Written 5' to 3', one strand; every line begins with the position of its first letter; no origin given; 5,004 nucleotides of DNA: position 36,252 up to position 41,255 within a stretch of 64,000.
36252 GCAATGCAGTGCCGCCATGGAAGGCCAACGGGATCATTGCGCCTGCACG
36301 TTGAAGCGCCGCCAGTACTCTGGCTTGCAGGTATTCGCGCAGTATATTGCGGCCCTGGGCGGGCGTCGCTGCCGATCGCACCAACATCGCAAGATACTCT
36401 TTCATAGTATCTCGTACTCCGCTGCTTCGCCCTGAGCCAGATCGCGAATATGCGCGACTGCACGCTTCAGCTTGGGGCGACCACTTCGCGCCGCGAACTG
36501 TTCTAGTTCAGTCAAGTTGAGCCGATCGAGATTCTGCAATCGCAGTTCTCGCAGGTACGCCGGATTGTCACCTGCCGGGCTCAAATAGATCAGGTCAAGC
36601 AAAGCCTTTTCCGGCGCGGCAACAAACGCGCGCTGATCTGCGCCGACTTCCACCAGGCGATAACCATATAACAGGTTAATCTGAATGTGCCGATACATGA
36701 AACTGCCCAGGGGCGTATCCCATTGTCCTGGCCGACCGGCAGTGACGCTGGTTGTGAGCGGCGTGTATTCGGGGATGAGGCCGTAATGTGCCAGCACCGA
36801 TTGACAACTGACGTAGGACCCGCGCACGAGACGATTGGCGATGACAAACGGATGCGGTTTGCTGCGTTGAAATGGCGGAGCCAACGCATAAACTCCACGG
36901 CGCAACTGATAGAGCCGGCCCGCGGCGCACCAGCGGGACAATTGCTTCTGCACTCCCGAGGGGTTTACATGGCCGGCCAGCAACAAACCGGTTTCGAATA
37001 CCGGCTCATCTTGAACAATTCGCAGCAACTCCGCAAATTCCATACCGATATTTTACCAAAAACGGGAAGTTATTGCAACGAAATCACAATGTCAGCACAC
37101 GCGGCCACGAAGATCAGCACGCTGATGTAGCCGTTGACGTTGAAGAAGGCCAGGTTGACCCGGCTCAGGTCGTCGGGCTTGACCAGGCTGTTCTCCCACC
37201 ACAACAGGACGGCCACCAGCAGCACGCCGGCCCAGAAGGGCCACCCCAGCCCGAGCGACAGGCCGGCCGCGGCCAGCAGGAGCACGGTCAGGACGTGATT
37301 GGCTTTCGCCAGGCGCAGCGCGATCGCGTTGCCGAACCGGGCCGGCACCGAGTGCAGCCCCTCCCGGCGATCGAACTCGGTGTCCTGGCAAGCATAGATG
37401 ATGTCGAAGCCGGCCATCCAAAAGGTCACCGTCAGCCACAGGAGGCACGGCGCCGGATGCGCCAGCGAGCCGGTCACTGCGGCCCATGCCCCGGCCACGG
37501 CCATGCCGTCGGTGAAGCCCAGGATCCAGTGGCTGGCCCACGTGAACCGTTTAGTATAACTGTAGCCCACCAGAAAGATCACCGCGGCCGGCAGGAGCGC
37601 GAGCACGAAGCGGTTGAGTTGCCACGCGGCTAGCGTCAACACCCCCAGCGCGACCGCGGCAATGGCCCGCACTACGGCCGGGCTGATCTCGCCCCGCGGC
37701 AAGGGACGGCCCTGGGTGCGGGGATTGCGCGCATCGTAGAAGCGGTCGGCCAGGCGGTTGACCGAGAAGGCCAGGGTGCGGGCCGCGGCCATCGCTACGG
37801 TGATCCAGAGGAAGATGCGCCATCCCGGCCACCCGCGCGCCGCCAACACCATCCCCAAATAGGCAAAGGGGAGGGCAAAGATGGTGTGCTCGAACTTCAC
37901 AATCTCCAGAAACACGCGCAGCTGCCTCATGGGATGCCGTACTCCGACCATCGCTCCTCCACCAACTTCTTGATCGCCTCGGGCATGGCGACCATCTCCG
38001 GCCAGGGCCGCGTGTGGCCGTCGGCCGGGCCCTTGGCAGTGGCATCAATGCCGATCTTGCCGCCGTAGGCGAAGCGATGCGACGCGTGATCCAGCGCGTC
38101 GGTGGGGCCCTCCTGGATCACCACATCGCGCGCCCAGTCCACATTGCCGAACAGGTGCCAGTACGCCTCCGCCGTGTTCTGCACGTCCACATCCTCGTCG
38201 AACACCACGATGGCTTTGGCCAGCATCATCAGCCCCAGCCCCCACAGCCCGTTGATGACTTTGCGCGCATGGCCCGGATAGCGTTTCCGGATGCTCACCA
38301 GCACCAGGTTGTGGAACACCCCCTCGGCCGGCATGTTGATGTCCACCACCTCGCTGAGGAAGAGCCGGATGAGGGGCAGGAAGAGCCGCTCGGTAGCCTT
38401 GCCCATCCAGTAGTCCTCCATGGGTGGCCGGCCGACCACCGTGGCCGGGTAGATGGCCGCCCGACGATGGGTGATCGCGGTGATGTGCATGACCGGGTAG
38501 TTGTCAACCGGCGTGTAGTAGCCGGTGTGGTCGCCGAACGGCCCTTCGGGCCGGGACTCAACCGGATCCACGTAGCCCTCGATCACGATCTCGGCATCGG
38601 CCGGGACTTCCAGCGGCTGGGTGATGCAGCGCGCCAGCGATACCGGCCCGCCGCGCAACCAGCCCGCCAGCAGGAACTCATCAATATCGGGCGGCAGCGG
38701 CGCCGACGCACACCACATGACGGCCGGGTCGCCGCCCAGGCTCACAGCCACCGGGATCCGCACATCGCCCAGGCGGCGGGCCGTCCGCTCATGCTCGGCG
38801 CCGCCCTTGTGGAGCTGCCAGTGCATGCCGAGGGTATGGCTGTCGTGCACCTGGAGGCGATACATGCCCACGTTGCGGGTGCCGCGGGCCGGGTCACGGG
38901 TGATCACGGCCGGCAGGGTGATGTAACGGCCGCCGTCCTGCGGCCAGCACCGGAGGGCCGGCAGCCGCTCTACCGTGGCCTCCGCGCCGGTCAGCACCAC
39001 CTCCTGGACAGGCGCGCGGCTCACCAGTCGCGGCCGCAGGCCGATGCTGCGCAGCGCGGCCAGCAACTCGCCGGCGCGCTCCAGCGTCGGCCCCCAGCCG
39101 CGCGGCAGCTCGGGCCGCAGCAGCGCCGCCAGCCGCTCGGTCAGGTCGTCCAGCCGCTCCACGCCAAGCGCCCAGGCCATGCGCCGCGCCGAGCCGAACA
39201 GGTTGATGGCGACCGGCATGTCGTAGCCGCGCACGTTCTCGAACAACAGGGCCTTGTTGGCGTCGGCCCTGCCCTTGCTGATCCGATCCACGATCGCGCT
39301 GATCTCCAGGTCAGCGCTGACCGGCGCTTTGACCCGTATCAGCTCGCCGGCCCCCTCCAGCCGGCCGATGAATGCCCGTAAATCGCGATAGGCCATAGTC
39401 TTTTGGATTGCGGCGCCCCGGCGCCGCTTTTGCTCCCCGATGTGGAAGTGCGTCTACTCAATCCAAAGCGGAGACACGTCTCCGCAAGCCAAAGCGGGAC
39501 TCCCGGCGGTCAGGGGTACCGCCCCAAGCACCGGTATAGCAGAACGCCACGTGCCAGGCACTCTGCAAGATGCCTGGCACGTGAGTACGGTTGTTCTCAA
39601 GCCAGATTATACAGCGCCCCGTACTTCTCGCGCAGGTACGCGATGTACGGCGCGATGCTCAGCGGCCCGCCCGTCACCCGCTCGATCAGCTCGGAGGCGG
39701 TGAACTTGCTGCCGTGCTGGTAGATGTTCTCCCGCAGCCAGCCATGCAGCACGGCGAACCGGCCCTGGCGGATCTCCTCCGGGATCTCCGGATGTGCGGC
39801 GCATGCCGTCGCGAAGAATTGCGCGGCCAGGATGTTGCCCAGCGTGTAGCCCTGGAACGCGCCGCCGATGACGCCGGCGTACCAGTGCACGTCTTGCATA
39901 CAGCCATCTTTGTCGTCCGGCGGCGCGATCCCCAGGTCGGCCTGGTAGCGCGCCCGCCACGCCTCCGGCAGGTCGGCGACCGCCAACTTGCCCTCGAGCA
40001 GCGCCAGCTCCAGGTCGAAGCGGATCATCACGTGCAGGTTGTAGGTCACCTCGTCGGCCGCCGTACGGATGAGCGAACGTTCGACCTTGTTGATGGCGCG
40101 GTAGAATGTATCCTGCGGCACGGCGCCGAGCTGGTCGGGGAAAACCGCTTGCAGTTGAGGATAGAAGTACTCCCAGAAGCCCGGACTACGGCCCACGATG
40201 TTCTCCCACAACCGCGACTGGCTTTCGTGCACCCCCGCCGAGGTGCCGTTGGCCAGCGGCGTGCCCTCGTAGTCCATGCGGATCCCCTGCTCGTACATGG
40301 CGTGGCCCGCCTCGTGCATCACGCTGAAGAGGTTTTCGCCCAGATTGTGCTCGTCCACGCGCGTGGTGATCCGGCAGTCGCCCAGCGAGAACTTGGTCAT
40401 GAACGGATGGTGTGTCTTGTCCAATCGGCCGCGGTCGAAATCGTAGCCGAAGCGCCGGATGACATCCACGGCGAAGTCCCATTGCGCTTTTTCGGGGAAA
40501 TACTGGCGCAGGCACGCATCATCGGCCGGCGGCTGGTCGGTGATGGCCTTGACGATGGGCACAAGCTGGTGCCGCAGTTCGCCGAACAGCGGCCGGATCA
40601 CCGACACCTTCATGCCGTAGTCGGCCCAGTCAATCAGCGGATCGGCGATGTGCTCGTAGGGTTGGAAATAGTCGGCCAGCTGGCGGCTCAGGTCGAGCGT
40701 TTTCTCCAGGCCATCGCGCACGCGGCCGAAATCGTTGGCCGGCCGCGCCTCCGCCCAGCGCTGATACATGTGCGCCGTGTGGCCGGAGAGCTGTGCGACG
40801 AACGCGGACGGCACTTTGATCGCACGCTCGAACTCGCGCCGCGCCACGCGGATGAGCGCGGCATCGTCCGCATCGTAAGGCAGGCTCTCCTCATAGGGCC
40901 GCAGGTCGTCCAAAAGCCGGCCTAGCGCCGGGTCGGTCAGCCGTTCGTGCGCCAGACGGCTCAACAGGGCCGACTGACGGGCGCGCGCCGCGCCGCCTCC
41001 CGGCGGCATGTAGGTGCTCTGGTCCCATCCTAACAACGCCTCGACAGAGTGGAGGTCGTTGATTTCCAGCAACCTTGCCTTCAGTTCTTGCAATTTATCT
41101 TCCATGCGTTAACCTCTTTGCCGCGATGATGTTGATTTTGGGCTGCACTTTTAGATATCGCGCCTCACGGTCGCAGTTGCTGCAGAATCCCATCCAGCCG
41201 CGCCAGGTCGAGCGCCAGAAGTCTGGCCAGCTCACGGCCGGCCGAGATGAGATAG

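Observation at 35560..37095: Low-GC AbiE cassette spliced into both neighbours and positioned to control herA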

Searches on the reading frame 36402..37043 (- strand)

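Call 4: search_protein_families(library=pfam, proteins=[window:36402-37043:-])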
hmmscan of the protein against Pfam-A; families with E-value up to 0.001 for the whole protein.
window:36402-37043:- (213 aa): 1 family
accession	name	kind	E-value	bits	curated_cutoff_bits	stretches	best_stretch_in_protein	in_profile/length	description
PF13338.12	AbiEi_4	-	4.7e-05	23.8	25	1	33-55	27-49/49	Transcriptional regulator, AbiEi antitoxin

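Call 5: search_protein_families(library=padloc, proteins=[window:36402-37043:-])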
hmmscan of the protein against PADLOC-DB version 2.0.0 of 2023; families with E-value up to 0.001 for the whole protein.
window:36402-37043:- (213 aa): 20 families
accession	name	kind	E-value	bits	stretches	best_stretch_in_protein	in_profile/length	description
PDLC02241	AbiEi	-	2.5e-58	195.2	1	1-200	1-195/199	AbiEi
PDLC02272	AbiEi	-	6.6e-34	115.5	1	32-201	30-196/200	AbiEi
PDLC02230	AbiEi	-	1.6e-31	107.5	1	31-185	19-175/192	AbiEi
PDLC02240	AbiEi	-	3.8e-27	93.2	1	35-200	38-208/216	AbiEi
PDLC02274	AbiEi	-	4e-23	80.2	1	37-156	40-163/217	AbiEi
PDLC02255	AbiEi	-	4.5e-15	53.7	1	20-157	22-150/186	AbiEi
PDLC02267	AbiEi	-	7e-14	49.9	1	28-184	34-182/252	AbiEi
PDLC02232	AbiEi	-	2.1e-12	45.2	1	27-151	33-159/177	AbiEi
PDLC02271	AbiEi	-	2.4e-08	31.5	1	29-155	38-169/263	AbiEi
PDLC02225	AbiEi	-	4e-06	24.7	1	20-105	19-99/198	AbiEi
PDLC02227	AbiEi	-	1.3e-05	22.9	1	27-197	26-183/233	AbiEi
PDLC02228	AbiEi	-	3.3e-05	21.3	1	33-89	54-110/216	AbiEi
PDLC02270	AbiEi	-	3.7e-05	20.9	1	21-115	21-118/265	AbiEi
PDLC02265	AbiEi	-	0.00018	19.3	1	23-90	19-86/198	AbiEi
PDLC02239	AbiEi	-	0.00022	19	1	32-93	24-84/195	AbiEi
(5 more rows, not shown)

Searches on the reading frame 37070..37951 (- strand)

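Call 4: search_protein_families(library=pfam, proteins=[window:37070-37951:-])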
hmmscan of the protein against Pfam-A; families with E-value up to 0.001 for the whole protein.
window:37070-37951:- (293 aa): 1 family
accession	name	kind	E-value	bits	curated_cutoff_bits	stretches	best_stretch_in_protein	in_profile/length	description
PF01040.23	UbiA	-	5.2e-56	190.1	34.2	1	26-272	1-247/250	UbiA prenyltransferase family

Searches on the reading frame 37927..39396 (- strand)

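Call 4: search_protein_families(library=pfam, proteins=[window:37927-39396:-])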
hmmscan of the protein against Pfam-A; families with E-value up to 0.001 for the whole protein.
window:37927-39396:- (489 aa): 3 families
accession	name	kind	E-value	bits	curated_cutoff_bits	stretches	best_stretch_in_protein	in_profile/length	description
PF01977.22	UbiD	-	4.1e-83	278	23.3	1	125-324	3-206/206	3-octaprenyl-4-hydroxybenzoate carboxy-lyase Rift-related domain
PF20696.2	UbiD_C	-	3.2e-43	147.2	24.2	1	330-452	2-127/127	3-octaprenyl-4-hydroxybenzoate carboxy-lyase C-terminal domain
PF20695.2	UbiD_N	-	1.5e-24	86.3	24.3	1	11-88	2-77/78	3-octaprenyl-4-hydroxybenzoate carboxy-lyase N-terminal domain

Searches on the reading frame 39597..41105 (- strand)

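Call 4: search_protein_families(library=pfam, proteins=[window:39597-41105:-])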
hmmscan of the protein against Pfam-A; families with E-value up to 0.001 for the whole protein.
window:39597-41105:- (502 aa): 1 family
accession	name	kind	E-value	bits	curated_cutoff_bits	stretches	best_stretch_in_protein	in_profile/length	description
PF02074.21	Peptidase_M32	-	1.1e-167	559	25.1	1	8-495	2-489/489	Carboxypeptidase Taq (M32) metallopeptidase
